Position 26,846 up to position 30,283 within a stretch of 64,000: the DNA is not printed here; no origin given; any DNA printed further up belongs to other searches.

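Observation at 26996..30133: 1045-aa fusion of an O-antigen-ligase/polymerase-like module with an ArnT/PMT-like GT-C module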

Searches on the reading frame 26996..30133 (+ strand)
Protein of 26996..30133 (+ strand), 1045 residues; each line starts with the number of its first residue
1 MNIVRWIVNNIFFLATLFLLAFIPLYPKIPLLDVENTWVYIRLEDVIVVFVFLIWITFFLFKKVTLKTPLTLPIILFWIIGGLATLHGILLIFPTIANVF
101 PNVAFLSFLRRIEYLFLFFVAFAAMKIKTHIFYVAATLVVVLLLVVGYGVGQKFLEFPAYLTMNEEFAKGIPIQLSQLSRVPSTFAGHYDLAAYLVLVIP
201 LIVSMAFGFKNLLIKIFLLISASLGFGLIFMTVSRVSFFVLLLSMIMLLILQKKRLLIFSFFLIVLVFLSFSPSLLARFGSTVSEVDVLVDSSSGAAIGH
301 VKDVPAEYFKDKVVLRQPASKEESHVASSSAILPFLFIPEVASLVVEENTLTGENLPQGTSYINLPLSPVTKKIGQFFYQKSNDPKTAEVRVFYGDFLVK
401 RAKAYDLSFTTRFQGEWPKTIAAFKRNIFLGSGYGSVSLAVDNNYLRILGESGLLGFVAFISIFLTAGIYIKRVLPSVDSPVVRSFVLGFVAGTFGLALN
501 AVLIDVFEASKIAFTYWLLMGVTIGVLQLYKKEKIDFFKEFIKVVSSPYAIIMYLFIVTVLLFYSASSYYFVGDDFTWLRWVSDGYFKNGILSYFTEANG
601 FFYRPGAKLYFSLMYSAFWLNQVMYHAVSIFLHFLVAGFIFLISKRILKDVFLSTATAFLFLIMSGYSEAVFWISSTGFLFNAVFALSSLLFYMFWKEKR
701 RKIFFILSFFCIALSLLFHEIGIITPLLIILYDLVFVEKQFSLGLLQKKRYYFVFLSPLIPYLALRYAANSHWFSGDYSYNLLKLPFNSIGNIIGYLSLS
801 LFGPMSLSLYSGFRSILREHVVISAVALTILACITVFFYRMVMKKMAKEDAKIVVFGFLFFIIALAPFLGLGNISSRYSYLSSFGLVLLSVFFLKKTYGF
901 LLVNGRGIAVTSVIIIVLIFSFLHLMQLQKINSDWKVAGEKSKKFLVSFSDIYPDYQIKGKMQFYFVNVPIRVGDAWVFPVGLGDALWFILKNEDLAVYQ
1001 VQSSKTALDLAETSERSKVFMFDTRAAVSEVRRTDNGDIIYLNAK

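Call 3: search_protein_families(library=pfam, proteins=[window:26996-30133:+], max_evalue=1)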
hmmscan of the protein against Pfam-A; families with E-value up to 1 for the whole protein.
window:26996-30133:+ (1045 aa): 2 families
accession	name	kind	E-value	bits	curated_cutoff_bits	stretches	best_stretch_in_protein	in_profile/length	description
PF04932.20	Wzy_C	-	0.011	15.9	31.7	2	401-461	68-149/149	O-Antigen ligase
PF07954.16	DUF1689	-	0.085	13.6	25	0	441-495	22-82/148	Protein of unknown function (DUF1689)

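Call 4: search_protein_families(library=ncbifam, proteins=[window:26996-30133:+], max_evalue=1)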
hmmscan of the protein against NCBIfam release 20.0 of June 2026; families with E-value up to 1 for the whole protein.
window:26996-30133:+ (1045 aa): 0 families

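Call 5: find_homologous_proteins(query=window:26996-30130:+, max_evalue=0.001)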
Query window:26996-30130:+ (1045 aa): 1407 proteins with E <= 0.001 among 8000 candidates; the best 120 are listed.
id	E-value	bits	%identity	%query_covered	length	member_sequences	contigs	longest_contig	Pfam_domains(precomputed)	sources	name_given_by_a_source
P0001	0.0e+0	2238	100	100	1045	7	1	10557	-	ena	-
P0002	0.0e+0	1661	74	100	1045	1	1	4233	-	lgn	-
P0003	0.0e+0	1661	74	99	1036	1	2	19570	-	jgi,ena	-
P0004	0.0e+0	1611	72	100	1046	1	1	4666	-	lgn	-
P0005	0.0e+0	1573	70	100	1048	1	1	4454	-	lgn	-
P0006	0.0e+0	1520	66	99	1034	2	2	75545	-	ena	-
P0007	0.0e+0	1494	66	99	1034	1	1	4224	-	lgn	-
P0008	0.0e+0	1479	66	99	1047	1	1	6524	PF04932.21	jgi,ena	-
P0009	0.0e+0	1472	65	100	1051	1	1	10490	-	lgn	-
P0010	0.0e+0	1470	65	99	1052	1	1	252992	-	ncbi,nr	ncbi:MAG: O-antigen ligase family protein [Candidatus Levybacteria bacterium]|nr:O-antigen ligase fa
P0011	0.0e+0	1470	66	99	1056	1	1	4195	PF04932.21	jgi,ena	-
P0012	0.0e+0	1466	65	100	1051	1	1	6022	-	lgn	-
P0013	0.0e+0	1466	66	99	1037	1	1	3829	-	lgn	-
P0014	0.0e+0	1460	66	99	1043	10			PF04932.21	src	-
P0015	0.0e+0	1447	64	99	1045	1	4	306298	-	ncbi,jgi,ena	-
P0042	0.0e+0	1397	63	99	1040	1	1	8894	PF04932.21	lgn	-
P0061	0.0e+0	1378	61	100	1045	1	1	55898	-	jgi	jgi:protein O-mannosyl-transferase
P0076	0.0e+0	1369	61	99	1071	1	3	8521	-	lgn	-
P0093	0.0e+0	1355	60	100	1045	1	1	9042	-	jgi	jgi:hypothetical protein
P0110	0.0e+0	1339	59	99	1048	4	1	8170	PF04932.21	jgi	-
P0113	0.0e+0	1334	59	100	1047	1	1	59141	PF04932.21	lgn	-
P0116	0.0e+0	1331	59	100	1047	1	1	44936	PF04932.21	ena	-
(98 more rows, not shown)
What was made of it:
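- Checked: At least 120 database proteins of 989-1071 aa are 58-74% identical over 95-100% of the query (call 5).
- JGI names one member 'protein O-mannosyl-transferase' (call 5). At least 120 full-length proteins come from many sources (call 5).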

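Call 6: search_solved_structures(query=window:26996-30130:+, max_evalue=10)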
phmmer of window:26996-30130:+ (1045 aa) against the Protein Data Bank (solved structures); distinct sequences matched with E-value up to 10: 0.

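Call 12: search_solved_structures(query=A1, max_evalue=10, show_alignments=2)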
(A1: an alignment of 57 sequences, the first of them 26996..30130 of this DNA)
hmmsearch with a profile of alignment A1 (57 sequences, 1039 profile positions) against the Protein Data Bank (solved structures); distinct sequences matched with E-value up to 10: 3.
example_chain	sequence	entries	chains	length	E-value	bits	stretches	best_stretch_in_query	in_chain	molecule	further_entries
4j75_A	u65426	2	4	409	1.2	10.3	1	956-1032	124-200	Tryptophanyl-tRNA synthetase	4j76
4jfa_A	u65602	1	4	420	1.3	10.2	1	956-1032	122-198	Tryptophan--tRNA ligase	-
5hca_C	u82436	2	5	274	2.9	9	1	278-379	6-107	Calreticulin,Calreticulin | Calreticulin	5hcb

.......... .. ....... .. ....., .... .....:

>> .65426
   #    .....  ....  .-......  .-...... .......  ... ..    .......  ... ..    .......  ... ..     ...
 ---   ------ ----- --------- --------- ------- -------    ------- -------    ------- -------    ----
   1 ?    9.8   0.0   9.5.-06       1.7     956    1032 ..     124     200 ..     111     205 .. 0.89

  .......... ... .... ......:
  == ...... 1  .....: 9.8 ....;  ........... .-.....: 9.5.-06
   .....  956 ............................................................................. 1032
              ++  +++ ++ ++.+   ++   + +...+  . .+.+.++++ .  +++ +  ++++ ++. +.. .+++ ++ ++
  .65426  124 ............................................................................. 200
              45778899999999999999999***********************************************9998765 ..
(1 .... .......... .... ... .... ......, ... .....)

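Call 38: predict_structure(alignment_id=A1)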
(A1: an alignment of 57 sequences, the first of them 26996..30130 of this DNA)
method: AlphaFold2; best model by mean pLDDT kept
length: 1045 residues; sequences in the alignment: 57
mean_pLDDT: 82.0   pTM: 0.83
mean pLDDT of the five models: 82.0, 81.2, 79.3, 78.9, 78.1
residues with pLDDT >= 90: 374; 70-90: 482; 50-70: 134; < 50: 55
segments of 3 or more residues with pLDDT < 50: 161-172, 177-179, 322-329, 349-358, 409-411, 435-446
pLDDT, mean of each block of 10 residues (from residue 1): 87 94 82 61 84 91 86 90 82 67 74 89 94 95 90 74 42 51 66 92 94 94 88 76 93 88 75 56 75 80 86 73 48 82 72 39 79 86 62 86 65 54 69 51 48 79 93 95 97 92 66 91 96 91 92 92 88 89 67 67 81 86 91 97 95 94 84 90 97 95 96 94 94 80 58 93 84 60 85 90 86 86 82 86 89 94 92 87 94 92 91 88 88 92 89 65 86 85 88 86 88 83 86 84 67
secondary structure, 60 per line:
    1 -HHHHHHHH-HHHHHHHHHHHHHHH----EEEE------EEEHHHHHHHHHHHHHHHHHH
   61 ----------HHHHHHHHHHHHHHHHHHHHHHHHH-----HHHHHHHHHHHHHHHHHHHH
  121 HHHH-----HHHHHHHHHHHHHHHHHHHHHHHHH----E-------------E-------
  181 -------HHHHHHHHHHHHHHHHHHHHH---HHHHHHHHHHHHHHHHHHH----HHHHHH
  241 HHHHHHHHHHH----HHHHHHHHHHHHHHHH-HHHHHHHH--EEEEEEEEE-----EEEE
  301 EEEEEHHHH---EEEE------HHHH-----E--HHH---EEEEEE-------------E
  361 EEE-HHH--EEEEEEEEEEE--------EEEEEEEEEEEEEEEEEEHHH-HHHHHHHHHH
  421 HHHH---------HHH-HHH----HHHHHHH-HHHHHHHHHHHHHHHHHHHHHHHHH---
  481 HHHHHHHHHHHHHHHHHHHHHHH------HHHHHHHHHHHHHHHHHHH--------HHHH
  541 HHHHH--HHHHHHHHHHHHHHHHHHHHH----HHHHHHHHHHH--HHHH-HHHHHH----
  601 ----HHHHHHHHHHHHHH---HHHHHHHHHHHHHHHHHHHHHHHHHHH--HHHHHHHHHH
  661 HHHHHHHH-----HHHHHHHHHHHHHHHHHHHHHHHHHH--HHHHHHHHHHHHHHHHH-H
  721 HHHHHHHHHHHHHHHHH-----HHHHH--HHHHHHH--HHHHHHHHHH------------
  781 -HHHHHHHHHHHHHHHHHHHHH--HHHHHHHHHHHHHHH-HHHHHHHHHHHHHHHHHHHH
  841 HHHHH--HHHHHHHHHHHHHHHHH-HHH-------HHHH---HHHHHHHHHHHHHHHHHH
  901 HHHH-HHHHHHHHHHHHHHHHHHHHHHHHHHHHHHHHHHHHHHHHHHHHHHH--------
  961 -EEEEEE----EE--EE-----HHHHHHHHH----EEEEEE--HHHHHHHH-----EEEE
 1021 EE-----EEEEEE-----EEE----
elements in order (helices of 4 or more, strands of 3 or more residues): H2-9 H11-25 E30-33 E40-42 H43-60 H71-95 H101-124 H130-154 H188-208 H212-230 H235-251 H256-271 H273-280 E283-291 E297-305 H306-309 E313-316 H323-326 E341-346 E360-363 E370-380 E389-406 H411-424 H445-451 H453-477 H481-503 H510-528 H537-545 H548-568 H573-583 H586-589 H591-596 H605-618 H622-648 H651-668 H674-699 H702-718 H720-737 H743-747 H750-756 H759-768 H782-802 H805-819 H821-845 H848-864 H876-879 H883-904 H906-952 E962-967 H983-991 E996-1001 H1004-1011 E1017-1022 E1028-1033 E1039-1041
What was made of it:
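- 27842..28213 (+): Beta-rich insertion of about 120 aa (aa 283-406) that splits the Wzy_C domain. DSSP strands in the model, with pLDDT varying from 39 to 86 (call 38).
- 28700..28738 (+): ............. block at the start of outer loop 1. D574/D575 are the putative catalytic acidic pair. The block directly follows C-module TM1, helix 548-568 (call 38).
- On Wzy_C / O-antigen ligase (Pfam PF04932, CAZy GT121): Helix map in call 38.
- The pTM of 0.83 for the full model indicates a confidently predicted overall arrangement; inter-module error (PAE) and coordinates were not available, so the interface itself was not examined (call 38).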
